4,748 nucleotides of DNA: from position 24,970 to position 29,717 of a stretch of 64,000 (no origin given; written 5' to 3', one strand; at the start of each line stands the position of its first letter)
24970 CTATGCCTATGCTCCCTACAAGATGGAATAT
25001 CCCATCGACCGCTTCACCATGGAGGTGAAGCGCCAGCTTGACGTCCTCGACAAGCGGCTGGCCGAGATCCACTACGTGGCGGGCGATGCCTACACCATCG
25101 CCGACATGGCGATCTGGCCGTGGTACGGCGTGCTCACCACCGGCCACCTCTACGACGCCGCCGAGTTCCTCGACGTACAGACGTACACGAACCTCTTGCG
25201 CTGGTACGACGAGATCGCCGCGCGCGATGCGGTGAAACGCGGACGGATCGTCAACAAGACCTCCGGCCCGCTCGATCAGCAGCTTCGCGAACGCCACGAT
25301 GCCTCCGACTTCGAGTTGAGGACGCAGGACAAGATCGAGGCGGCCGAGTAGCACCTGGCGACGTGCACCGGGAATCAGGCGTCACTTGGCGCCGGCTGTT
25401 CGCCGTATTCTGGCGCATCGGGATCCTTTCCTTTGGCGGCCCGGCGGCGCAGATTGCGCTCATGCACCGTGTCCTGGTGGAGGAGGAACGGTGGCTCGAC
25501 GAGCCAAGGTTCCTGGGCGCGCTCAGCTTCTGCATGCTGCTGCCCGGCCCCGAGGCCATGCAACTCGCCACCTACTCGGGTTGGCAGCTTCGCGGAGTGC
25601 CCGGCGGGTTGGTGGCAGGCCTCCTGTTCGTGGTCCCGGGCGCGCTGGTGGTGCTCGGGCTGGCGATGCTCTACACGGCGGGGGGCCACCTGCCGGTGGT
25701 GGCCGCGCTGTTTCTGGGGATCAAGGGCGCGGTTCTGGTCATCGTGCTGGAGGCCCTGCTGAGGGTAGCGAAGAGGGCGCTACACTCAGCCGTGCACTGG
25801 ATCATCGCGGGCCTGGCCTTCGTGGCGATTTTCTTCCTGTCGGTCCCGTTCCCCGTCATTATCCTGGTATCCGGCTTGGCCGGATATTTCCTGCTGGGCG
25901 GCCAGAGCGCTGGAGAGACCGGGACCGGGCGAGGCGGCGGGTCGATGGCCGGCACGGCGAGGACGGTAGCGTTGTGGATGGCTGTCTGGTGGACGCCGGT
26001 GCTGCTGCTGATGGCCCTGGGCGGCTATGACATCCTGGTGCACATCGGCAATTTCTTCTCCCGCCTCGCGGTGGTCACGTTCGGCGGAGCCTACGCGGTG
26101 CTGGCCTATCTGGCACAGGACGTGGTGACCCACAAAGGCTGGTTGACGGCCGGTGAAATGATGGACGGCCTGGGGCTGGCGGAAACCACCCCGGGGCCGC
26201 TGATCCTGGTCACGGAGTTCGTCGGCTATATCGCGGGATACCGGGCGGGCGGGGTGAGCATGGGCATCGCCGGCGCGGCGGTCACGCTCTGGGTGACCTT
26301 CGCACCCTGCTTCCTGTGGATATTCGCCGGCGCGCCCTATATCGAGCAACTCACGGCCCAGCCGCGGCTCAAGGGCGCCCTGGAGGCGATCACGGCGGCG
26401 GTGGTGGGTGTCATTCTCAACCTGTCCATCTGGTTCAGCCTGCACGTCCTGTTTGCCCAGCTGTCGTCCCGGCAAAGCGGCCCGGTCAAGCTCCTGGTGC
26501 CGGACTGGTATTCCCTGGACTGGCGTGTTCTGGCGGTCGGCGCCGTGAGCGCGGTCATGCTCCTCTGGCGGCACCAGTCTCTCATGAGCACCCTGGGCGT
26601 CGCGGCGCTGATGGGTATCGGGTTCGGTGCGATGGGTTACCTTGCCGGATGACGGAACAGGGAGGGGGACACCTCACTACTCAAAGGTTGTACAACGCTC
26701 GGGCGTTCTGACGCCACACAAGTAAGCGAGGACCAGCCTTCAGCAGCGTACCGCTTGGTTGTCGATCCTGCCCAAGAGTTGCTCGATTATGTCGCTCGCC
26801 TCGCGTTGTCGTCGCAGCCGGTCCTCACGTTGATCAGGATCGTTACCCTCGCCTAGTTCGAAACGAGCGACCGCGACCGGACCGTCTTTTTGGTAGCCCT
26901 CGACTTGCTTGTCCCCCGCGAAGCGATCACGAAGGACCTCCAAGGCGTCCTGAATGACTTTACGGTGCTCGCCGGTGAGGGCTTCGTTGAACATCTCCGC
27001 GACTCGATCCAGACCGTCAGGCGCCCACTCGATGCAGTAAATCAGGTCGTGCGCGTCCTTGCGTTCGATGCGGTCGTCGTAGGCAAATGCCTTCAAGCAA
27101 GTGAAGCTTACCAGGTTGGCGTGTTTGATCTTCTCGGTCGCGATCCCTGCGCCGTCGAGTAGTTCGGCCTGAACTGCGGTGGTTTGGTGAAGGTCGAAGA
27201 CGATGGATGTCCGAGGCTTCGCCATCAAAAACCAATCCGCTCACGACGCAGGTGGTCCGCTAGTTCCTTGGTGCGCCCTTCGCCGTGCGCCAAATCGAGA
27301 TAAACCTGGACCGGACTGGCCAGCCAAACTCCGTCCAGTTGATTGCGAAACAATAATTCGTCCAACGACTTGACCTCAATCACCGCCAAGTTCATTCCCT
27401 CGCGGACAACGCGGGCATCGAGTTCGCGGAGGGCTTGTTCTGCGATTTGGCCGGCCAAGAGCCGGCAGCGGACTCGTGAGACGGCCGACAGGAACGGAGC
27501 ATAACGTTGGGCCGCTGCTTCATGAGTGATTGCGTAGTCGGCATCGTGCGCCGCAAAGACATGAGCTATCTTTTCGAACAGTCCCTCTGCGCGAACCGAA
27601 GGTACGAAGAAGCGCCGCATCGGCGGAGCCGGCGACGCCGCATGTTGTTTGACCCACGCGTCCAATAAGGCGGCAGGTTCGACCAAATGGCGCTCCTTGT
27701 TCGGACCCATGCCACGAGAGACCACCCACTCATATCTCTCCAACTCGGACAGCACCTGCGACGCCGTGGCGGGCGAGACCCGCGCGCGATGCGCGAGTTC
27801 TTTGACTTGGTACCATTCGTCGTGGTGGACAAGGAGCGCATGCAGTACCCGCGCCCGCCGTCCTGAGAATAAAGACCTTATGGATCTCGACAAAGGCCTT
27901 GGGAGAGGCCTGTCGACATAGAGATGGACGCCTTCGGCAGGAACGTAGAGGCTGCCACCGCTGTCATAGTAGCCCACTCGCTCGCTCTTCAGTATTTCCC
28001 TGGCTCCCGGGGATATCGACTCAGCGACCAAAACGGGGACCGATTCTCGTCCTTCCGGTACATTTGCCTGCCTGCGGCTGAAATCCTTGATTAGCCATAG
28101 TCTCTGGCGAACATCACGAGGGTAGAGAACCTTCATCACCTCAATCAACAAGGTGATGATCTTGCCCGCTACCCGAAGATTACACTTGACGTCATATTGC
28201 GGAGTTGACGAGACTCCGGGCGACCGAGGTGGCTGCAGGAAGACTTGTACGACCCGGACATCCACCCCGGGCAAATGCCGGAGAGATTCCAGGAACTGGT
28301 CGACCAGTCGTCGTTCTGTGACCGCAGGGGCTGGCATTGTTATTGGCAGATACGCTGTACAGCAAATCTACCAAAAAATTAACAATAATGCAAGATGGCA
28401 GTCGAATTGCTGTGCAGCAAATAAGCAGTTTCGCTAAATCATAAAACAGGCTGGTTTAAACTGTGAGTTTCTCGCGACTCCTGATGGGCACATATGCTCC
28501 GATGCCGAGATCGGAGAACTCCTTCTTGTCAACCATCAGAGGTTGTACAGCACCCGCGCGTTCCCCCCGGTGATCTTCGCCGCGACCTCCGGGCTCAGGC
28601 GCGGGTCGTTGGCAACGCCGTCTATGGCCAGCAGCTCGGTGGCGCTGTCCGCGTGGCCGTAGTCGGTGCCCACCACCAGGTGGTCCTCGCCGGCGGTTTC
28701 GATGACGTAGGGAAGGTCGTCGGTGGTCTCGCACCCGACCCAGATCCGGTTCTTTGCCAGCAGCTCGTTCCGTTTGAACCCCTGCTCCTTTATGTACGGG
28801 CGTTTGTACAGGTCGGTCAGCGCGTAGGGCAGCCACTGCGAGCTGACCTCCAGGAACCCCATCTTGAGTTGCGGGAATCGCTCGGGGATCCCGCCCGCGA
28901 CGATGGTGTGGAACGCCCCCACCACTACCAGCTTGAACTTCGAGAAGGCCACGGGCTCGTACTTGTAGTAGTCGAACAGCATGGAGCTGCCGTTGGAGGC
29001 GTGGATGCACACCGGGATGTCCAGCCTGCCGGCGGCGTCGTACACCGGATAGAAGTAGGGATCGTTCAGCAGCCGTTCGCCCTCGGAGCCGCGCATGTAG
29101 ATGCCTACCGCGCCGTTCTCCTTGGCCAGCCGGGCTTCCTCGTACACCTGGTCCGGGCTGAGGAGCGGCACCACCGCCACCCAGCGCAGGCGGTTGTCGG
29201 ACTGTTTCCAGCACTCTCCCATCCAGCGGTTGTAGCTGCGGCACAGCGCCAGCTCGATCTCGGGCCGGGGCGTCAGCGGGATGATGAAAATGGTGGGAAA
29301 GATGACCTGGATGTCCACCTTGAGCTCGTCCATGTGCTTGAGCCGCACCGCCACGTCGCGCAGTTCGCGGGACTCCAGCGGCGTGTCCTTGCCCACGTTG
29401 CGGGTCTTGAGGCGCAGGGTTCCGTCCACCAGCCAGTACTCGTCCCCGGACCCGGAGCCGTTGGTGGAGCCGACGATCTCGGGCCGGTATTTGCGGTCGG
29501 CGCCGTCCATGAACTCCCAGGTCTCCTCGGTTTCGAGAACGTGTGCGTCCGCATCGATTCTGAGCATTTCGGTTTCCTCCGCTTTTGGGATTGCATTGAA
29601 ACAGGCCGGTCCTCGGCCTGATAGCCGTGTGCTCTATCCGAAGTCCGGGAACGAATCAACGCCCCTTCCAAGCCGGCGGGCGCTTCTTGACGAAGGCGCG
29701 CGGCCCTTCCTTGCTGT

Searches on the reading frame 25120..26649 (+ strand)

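Call 22: search_protein_families(library=pfam, proteins=[window:25120-26649:+], max_evalue=0.001)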
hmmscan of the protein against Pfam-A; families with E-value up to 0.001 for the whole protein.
window:25120-26649:+ (510 aa): 1 family
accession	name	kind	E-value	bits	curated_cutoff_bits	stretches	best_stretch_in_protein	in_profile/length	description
PF02417.20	Chromate_transp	-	5.8e-72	241.6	28.6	2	92-256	2-166/166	Chromate transporter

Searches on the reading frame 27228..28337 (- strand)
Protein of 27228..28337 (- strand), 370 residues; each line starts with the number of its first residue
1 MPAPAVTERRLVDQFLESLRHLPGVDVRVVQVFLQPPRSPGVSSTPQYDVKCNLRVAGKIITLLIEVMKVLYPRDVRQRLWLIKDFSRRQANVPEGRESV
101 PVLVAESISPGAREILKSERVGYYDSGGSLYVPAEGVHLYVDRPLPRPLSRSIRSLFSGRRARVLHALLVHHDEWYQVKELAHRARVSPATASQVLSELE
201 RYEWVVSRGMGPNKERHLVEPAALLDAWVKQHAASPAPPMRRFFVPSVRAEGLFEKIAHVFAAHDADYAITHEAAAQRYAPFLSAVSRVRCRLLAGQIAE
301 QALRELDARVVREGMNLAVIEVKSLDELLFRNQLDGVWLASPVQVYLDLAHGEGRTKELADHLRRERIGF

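Call 22: search_protein_families(library=pfam, proteins=[window:27228-28337:-], max_evalue=0.001)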
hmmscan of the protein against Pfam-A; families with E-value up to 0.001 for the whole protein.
window:27228-28337:- (370 aa): 2 families
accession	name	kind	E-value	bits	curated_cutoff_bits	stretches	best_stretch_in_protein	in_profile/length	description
PF02082.26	Rrf2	-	0.0006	20.4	30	0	164-208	11-56/132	Iron-dependent Transcriptional regulator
PF12802.13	MarR_2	-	0.00087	19.8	27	0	159-206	5-51/61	MarR family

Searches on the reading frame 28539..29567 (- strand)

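Call 22: search_protein_families(library=pfam, proteins=[window:28539-29567:-], max_evalue=0.001)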
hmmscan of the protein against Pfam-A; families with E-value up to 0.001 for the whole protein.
window:28539-29567:- (343 aa): 1 family
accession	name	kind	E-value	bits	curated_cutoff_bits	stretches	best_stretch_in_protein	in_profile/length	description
PF04909.20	Amidohydro_2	-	4.5e-22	79.6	26.4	1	4-343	1-289/289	Amidohydrolase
